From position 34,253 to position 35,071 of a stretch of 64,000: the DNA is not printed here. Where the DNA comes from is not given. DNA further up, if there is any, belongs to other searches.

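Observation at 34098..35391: Bactofilin fused to a DNA-binding HTH, in a tight cassette with an HTH-plus-TM protein and MgtC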

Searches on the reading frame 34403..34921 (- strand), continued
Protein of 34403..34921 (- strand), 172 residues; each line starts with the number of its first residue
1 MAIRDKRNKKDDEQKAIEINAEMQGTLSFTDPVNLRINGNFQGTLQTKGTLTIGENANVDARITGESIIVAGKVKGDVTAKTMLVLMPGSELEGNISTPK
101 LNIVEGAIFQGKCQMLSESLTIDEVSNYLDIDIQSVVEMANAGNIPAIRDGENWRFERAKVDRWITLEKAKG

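Call 25: fold_search(model_id=the predicted structure, library=pdb)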
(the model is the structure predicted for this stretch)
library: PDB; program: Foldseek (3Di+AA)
matches with E <= 10: 691; with E <= 0.001: 1
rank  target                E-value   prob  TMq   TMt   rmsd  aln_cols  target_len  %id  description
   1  6rib_A                5.8e-05  1.00  0.46  0.77   5.2       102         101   22  Cryo-EM reconstruction of Thermus thermophilus bactofilin double helical filaments (released 2019-07-17)
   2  2n3d_MODEL_1_A        4.9e-03  1.00  0.44  0.72   4.9       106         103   26  Atomic structure of the cytoskeletal bactofilin BacA revealed by solid-state NMR (released 2015-12-16)
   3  6ria_1                5.2e-03  1.00  0.39  0.73   5.6        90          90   21  Bactofilin from Thermus thermophilus, F105R mutant crystal structure (released 2019-07-17)
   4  6ama_B                2.7e-02  1.00  0.28  0.78   1.8        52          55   29  Structure of S. coelicolor/S. venezuelae BldC-smeA-ssfA complex to 3.09 Angstrom (released 2018-03-28)
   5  6hn7_B                5.0e-02  1.00  0.30  0.66   1.7        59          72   15  Hijacking the Hijackers: Escherichia coli Pathogenicity Islands Redirect Helper Phage Packaging for Their Own Benefit. (released 2019-07-31)
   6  6ama_H                5.9e-02  1.00  0.27  0.77   1.4        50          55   30  Structure of S. coelicolor/S. venezuelae BldC-smeA-ssfA complex to 3.09 Angstrom (released 2018-03-28)
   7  6ama_Y                7.0e-02  1.00  0.27  0.75   1.8        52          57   29  Structure of S. coelicolor/S. venezuelae BldC-smeA-ssfA complex to 3.09 Angstrom (released 2018-03-28)
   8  6ama_P                7.4e-02  1.00  0.28  0.77   1.8        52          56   29  Structure of S. coelicolor/S. venezuelae BldC-smeA-ssfA complex to 3.09 Angstrom (released 2018-03-28)
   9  8dgl_B                8.3e-02  1.00  0.28  0.65   2.0        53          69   19  Crystal Structure of the RdfS Excisionase (released 2022-10-05)
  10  3ucs_B                1.0e-01  1.00  0.29  0.47   2.7        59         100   15  Crystal structure of the complex between CBPA J-domain and CBPM (released 2013-07-03)
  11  3ucs_A                1.0e-01  1.00  0.28  0.45   3.3        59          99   15  Crystal structure of the complex between CBPA J-domain and CBPM (released 2013-07-03)
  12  5d90_C                1.1e-01  1.00  0.25  0.31   3.0        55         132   18  Crystal structure of HiNmlR, a MerR family regulator lacking the sensor domain, bound to promoter DNA (released 2016-06-29)
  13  2zhh                  1.2e-01  1.00  0.26  0.36   2.8        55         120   22  Crystal structure of SoxR (released 2008-03-25)
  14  6n2b_B                1.2e-01  0.25  0.24  0.14  12.9       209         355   12  The Crystal Structure of Caldicellulosiruptor kristjanssonii Tapirin C-terminal domain (released 2018-12-19)
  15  7ehk                  1.3e-01  0.13  0.15  0.13  11.1       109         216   14  Crystal structure of C107S mutant of FfIBP (released 2022-03-02)
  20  6ama_A                1.7e-01  1.00  0.27  0.78   1.5        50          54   30  Structure of S. coelicolor/S. venezuelae BldC-smeA-ssfA complex to 3.09 Angstrom (released 2018-03-28)
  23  4j2n_C                2.0e-01  1.00  0.26  0.70   3.3        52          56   27  Crystal Structure of mycobacteriophage Pukovnik Xis (released 2013-10-23)
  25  8dgl_A                2.2e-01  1.00  0.28  0.68   1.9        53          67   17  Crystal Structure of the RdfS Excisionase (released 2022-10-05)
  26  4j2n_A                2.2e-01  1.00  0.26  0.72   2.5        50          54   26  Crystal Structure of mycobacteriophage Pukovnik Xis (released 2013-10-23)
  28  5i44_A                2.4e-01  1.00  0.27  0.60   2.6        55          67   20  Structure of RacA-DNA complex; P21 form (released 2016-05-04)
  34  5i44_I                3.1e-01  0.99  0.26  0.59   2.9        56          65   20  Structure of RacA-DNA complex; P21 form (released 2016-05-04)
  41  5i44_G                3.9e-01  0.99  0.27  0.60   2.4        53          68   19  Structure of RacA-DNA complex; P21 form (released 2016-05-04)
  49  5i44_B                5.1e-01  0.99  0.26  0.59   2.4        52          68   19  Structure of RacA-DNA complex; P21 form (released 2016-05-04)
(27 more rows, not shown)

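Call 26: search_protein_families(library=pfam, proteins=[P0157, P0176, P0183, P0184, P0200, P0204, P0229, P0269, P0154, P0147], max_evalue=0.01)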
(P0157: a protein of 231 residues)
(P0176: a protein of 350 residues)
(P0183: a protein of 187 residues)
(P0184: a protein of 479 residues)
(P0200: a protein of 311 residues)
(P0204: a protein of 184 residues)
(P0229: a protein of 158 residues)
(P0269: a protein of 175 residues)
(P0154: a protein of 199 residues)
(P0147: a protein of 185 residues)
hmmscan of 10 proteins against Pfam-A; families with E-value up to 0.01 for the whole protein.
P0157 (231 aa): 25 families
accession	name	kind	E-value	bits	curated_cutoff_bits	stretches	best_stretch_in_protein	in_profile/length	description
PF12728.13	HTH_17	-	9.7e-36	122.2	27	3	99-147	2-50/51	Helix-turn-helix domain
PF18805.7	LRR_10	-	1.1e-08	35.2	30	0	56-74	34-51/67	Leucine-rich repeat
PF00376.29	MerR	-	2.5e-08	34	28.2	1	172-203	1-34/38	MerR family regulatory protein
PF13384.12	HTH_23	-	7.5e-07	29.2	24.6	1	164-192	12-39/50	Homeodomain-like domain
PF12964.13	DUF3853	-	7.6e-07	29.6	22.1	0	146-196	24-72/97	Protein of unknown function (DUF3853)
PF02796.21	HTH_7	-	5.1e-06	27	23.8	1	155-189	7-40/45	Helix-turn-helix domain of resolvase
PF10743.14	Phage_Cox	-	6.5e-06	26.3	27.5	0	170-197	11-38/87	Regulatory phage protein cox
PF01978.25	TrmB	-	1.1e-05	25.6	25.6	0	167-190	19-42/68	Sugar-specific transcriptional regulator TrmB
PF09339.16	HTH_IclR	-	2.2e-05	24.5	22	0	167-191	15-39/52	IclR helix-turn-helix domain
PF01381.28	HTH_3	-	2.8e-05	24.5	23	0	163-192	2-31/55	Helix-turn-helix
PF13411.12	MerR_1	-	4e-05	24.1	21.6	0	171-214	1-45/69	MerR HTH family regulatory protein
PF13551.12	HTH_29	-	6.5e-05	23.4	28.1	0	165-192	7-34/64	Winged helix-turn helix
PF13443.12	HTH_26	-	0.00021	21.9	22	0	164-193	4-33/63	Cro/C1-type HTH DNA-binding domain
PF05930.18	Phage_AlpA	-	0.0005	20.3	21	0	174-198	7-31/51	Prophage CP4-57 regulatory protein (AlpA)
PF13591.12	MerR_2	-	0.00076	19.7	29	0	172-225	2-55/84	MerR HTH family regulatory protein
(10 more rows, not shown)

P0176 (350 aa): 2 families
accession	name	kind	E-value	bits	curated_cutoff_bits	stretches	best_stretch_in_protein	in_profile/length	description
PF04519.19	Bactofilin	-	7.7e-46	154.8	27.9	2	39-136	1-97/98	Polymer-forming cytoskeletal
PF03120.22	DNA_ligase_OB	-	0.0088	16.3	32.9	0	271-294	46-69/79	NAD-dependent DNA ligase OB-fold domain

P0183 (187 aa): 2 families
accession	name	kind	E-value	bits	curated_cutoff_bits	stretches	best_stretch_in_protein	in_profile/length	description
PF04519.19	Bactofilin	-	2.9e-20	72.8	27.9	1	14-108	6-98/98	Polymer-forming cytoskeletal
PF12728.13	HTH_17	-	4.4e-11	43.3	27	1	122-171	2-50/51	Helix-turn-helix domain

P0184 (479 aa): 50 families (the best 25 are shown)
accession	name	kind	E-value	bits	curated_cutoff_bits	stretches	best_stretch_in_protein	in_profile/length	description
PF12728.13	HTH_17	-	8.3e-98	321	27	8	184-230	3-49/51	Helix-turn-helix domain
PF21531.3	Rv2175c_wHTH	-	1.7e-20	73.2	27.1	2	126-164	16-54/57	DNA-binding protein Rv2175c, wHTH domain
PF13338.12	AbiEi_4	-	9.2e-20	70.9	25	0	316-342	13-38/49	Transcriptional regulator, AbiEi antitoxin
PF13542.12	HTH_Tnp_ISL3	-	8.2e-17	60.9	27.4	0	113-148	17-49/51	Helix-turn-helix domain of transposase family ISL3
PF13384.12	HTH_23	-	2.5e-16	59.4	24.6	0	260-281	18-39/50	Homeodomain-like domain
PF04967.18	HTH_10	-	4.6e-14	52.4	23.1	0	126-147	24-45/53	HTH DNA binding domain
PF08279.18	HTH_11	-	9.4e-14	51.5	25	1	121-147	11-37/55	HTH domain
PF00376.29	MerR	-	4.5e-13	49.2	28.2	1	127-155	1-30/38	MerR family regulatory protein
PF12964.13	DUF3853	-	5.2e-13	49.4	22.1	1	68-108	44-86/97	Protein of unknown function (DUF3853)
PF01381.28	HTH_3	-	6.3e-12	45.8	23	0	125-154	9-39/55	Helix-turn-helix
PF13412.12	HTH_24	-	7.5e-12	45.1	21.9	1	121-147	13-39/48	Winged helix-turn-helix DNA-binding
PF08281.18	Sigma70_r4_2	-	1e-11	44.7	25.7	1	125-149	26-50/54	Sigma-70, region 4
PF13518.12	HTH_28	-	5.4e-11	42.8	25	0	185-203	15-33/52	Helix-turn-helix domain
PF08220.18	HTH_DeoR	-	8.4e-10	38.7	21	0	117-144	6-33/57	DeoR-like helix-turn-helix domain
PF12802.13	MarR_2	-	1.6e-09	38.3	27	0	116-144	10-39/61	MarR family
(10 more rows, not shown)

P0200 (311 aa): 5 families
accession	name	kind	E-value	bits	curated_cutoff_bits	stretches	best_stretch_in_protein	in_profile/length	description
PF12728.13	HTH_17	-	2.8e-10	40.7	27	1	259-308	1-50/51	Helix-turn-helix domain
PF00534.26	Glycos_transf_1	-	2.1e-06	27.8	26.4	1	137-198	74-135/172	Glycosyl transferases group 1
PF13692.12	Glyco_trans_1_4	-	4.1e-06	27.5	27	1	137-219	62-135/142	Glycosyl transferases group 1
PF04519.19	Bactofilin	-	3.7e-05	24.3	27.9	1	204-243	59-98/98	Polymer-forming cytoskeletal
PF13524.12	Glyco_trans_1_2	-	0.0099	16.3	25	0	146-197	37-92/144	Glycosyl transferase-like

P0204 (184 aa): 1 family
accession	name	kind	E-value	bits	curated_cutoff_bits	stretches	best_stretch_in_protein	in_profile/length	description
PF04519.19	Bactofilin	-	2.6e-27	95.4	27.9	1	47-142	2-97/98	Polymer-forming cytoskeletal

P0229 (158 aa): 1 family
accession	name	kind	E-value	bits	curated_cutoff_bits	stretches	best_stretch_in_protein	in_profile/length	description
PF04519.19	Bactofilin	-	6.6e-28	97.3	27.9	1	19-117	1-98/98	Polymer-forming cytoskeletal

P0269 (175 aa): 2 families
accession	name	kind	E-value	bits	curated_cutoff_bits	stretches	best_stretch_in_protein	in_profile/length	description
PF04519.19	Bactofilin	-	1.9e-27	95.8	27.9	1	16-113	1-98/98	Polymer-forming cytoskeletal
PF25084.1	LbH_EIF2B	-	0.0059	17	54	0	47-120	19-93/105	EIF2B subunit epsilon LbH domain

P0154 (199 aa): 2 families
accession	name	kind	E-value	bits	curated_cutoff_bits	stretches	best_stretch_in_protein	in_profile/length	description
PF04519.19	Bactofilin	-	4.6e-17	62.5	27.9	1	73-137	33-97/98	Polymer-forming cytoskeletal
PF12728.13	HTH_17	-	1e-07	32.5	27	1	154-198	6-50/51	Helix-turn-helix domain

P0147 (185 aa): 2 families
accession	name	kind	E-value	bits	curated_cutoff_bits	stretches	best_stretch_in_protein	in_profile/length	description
PF04519.19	Bactofilin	-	1.1e-22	80.5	27.9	1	18-110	8-98/98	Polymer-forming cytoskeletal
PF12728.13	HTH_17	-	6.9e-09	36.3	27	1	133-182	2-50/51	Helix-turn-helix domain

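Call 40: list_cluster_members(proteins=[P0121, P0122, P0123, P0125, P0131, P0135, P0147, P0183, P0154, P0200])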
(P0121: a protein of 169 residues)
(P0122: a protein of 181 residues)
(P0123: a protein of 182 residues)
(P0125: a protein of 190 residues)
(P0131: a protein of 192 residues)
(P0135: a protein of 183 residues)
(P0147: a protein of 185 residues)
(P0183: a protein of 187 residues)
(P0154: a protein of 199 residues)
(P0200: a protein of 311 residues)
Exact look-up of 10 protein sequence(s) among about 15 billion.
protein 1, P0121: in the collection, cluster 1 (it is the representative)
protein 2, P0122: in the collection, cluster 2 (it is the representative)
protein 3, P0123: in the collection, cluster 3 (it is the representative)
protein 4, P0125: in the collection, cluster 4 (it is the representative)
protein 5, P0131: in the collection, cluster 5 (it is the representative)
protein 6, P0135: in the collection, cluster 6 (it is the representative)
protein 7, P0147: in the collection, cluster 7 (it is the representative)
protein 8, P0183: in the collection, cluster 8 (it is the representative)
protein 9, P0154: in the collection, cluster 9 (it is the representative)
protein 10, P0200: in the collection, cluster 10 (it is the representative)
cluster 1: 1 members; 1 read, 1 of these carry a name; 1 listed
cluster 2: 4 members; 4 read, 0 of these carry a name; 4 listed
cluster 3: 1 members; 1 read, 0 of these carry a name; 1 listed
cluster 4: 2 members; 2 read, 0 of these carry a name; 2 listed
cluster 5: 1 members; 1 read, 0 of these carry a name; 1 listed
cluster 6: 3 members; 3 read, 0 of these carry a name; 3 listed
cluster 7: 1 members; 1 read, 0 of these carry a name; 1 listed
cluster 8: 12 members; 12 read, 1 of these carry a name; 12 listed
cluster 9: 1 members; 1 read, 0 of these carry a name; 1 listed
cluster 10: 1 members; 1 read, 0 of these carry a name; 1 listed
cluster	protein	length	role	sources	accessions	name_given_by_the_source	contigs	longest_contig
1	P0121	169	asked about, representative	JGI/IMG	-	excisionase family DNA binding protein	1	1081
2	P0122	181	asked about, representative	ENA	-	-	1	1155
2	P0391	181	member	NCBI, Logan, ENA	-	-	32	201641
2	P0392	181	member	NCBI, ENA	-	-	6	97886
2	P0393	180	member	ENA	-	-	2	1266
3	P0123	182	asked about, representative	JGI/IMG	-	-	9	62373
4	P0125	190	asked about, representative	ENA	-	-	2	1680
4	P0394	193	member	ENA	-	-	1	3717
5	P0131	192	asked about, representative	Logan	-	-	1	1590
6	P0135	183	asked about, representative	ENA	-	-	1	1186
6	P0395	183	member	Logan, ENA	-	-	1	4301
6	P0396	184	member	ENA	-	-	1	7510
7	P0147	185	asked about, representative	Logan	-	-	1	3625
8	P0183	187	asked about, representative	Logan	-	-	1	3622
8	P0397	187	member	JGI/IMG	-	cytoskeletal protein CcmA (bactofilin family)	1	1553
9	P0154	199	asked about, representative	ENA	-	-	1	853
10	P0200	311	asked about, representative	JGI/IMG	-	-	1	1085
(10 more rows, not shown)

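Call 46: find_related_loci(query=A6, collection=metagenome_contigs, flank=5000)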
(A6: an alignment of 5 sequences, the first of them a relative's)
Query A6 (182 aa) in metagenome_contigs; peptide patterns used: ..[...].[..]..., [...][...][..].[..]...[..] (x = any residue, [..] = any of these).
600 stretches matched a pattern (row limit reached: there are more); 462 encode a relative of the query (tblastn E <= 1e-3); the best 80 are kept; 80 distinct loci.
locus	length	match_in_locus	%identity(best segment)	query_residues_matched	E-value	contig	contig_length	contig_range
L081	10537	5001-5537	61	4-182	9e-72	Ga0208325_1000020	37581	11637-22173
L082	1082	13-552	58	3-182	4e-76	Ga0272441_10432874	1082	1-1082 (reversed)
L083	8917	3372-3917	60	2-182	2e-70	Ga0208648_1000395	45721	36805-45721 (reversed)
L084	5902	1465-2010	59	2-182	6e-70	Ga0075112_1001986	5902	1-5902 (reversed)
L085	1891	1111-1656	60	2-182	2e-70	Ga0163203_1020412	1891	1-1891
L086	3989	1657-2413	51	1-180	1e-61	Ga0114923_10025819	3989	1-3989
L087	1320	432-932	57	13-180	1e-63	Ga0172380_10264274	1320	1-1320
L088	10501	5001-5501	58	13-180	1e-59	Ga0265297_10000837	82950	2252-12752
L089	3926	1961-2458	56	13-180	1e-59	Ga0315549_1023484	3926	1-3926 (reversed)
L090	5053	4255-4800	51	1-180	2e-59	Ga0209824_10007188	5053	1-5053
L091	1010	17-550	54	1-180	2e-63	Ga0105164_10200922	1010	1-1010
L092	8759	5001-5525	56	3-180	3e-59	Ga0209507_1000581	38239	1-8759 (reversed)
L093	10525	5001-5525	56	3-180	7e-59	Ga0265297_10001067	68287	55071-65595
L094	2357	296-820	55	3-180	2e-59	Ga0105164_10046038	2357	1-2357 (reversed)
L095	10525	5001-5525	52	5-180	2e-58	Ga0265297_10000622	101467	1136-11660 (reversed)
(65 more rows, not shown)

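Call 74: find_homologous_proteins(query=P0183, max_evalue=1e-10)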
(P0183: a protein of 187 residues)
Query P0183 (187 aa): 11 proteins with E <= 1e-10 among 114 candidates.
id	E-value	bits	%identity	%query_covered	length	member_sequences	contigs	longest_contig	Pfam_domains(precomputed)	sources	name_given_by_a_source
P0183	3.5e-116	403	100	100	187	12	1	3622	PF12728.14,PF04519.20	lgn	-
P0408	6.2e-85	302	76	99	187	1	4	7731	PF12728.14,PF04519.20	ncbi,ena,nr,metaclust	ncbi:MAG: hypothetical protein A3G38_03000 [Omnitrophica WOR_2 bacterium RIFCSPLOWO2_12_FULL_51_8]|n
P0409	3.2e-78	280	71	98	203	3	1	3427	PF12728.14,PF04519.20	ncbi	-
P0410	2.9e-69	250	68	90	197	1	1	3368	PF12728.14,PF04519.20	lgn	-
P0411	6.9e-69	249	62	96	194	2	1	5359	PF12728.14,PF04519.20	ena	-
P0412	2.8e-65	238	62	97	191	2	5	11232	PF12728.14,PF04519.20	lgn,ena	-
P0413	5.6e-65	237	62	96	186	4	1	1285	PF12728.14,PF04519.20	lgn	-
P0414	1.2e-63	232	60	94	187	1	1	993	PF12728.14,PF04519.20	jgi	jgi:excisionase family DNA binding protein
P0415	5.0e-62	227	61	93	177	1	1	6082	PF12728.14,PF04519.20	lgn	-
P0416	1.1e-56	210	90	59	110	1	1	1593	PF12728.14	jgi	-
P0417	4.5e-37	146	70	53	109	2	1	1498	PF12728.14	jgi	-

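Call 75: find_encoding_contigs(protein=P0412, flank=5000, max_places=2)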
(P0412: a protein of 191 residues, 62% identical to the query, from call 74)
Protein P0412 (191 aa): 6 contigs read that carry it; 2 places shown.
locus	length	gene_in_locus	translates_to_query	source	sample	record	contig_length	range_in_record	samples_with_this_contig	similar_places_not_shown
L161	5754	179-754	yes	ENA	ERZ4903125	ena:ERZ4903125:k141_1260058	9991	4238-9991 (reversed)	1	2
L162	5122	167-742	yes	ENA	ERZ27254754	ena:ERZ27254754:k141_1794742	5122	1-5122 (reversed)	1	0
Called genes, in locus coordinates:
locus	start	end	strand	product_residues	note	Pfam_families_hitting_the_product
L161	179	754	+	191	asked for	PF04519:Bactofilin, PF12728:HTH_17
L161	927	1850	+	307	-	PF00512:HisKA, PF02518:HATPase_c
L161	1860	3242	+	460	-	PF00072:Response_reg, PF00158:Sigma54_activat, PF14532:Sigma54_activ_2, PF00004:AAA (weak), PF07724:AAA_2, PF07728:AAA_5, PF25601:AAA_lid_14, PF02954:HTH_8, +1 more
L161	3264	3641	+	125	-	PF00072:Response_reg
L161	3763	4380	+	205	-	-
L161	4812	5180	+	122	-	PF13650:Asp_protease_2 (weak), PF13975:gag-asp_proteas (weak)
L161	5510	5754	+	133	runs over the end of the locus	PF00072:Response_reg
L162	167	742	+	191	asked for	PF04519:Bactofilin, PF12728:HTH_17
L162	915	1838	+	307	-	PF00512:HisKA, PF02518:HATPase_c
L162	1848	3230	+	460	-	PF00072:Response_reg, PF00158:Sigma54_activat, PF14532:Sigma54_activ_2, PF00004:AAA (weak), PF07724:AAA_2, PF07728:AAA_5, PF25601:AAA_lid_14, PF02954:HTH_8, +1 more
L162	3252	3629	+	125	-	PF00072:Response_reg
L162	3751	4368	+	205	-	-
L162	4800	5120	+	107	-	?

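Call 76: find_encoding_contigs(protein=P0408, flank=6000, max_places=3)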
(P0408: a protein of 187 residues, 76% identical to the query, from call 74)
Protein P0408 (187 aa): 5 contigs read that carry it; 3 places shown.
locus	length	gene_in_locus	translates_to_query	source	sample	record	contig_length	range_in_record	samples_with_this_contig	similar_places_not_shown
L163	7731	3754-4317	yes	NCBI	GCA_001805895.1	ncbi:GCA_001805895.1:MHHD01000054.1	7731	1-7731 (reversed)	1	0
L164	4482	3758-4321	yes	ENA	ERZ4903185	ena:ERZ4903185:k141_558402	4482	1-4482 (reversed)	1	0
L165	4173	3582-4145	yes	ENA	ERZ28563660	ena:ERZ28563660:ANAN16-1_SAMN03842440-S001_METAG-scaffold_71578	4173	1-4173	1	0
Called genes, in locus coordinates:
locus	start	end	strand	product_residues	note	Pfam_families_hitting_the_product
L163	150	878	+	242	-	-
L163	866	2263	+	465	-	PF00142:Fer4_NifH (weak), PF01656:CbiA, PF02374:ArsA_ATPase (faint), PF06564:CBP_BcsQ, PF09140:MipZ, PF10609:ParA (weak), PF13614:AAA_31, PF16561:AMPK1_CBM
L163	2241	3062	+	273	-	-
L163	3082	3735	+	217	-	-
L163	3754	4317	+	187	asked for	PF04519:Bactofilin, PF12728:HTH_17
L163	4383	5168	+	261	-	PF05552:MS_channel_1st_1 (weak)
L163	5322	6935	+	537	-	PF00989:PAS (weak), PF13188:PAS_8 (faint), PF08447:PAS_3 (faint), PF00989:PAS, PF08448:PAS_4, PF13426:PAS_9, PF00512:HisKA, PF02518:HATPase_c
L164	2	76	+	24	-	?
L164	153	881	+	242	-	-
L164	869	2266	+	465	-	PF00142:Fer4_NifH (weak), PF01656:CbiA, PF02374:ArsA_ATPase (faint), PF06564:CBP_BcsQ, PF09140:MipZ, PF10609:ParA (weak), PF13614:AAA_31, PF16561:AMPK1_CBM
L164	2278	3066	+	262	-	-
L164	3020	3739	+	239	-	-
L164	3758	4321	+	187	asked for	PF04519:Bactofilin, PF12728:HTH_17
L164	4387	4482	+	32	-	?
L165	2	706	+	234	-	?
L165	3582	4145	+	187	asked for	PF04519:Bactofilin, PF12728:HTH_17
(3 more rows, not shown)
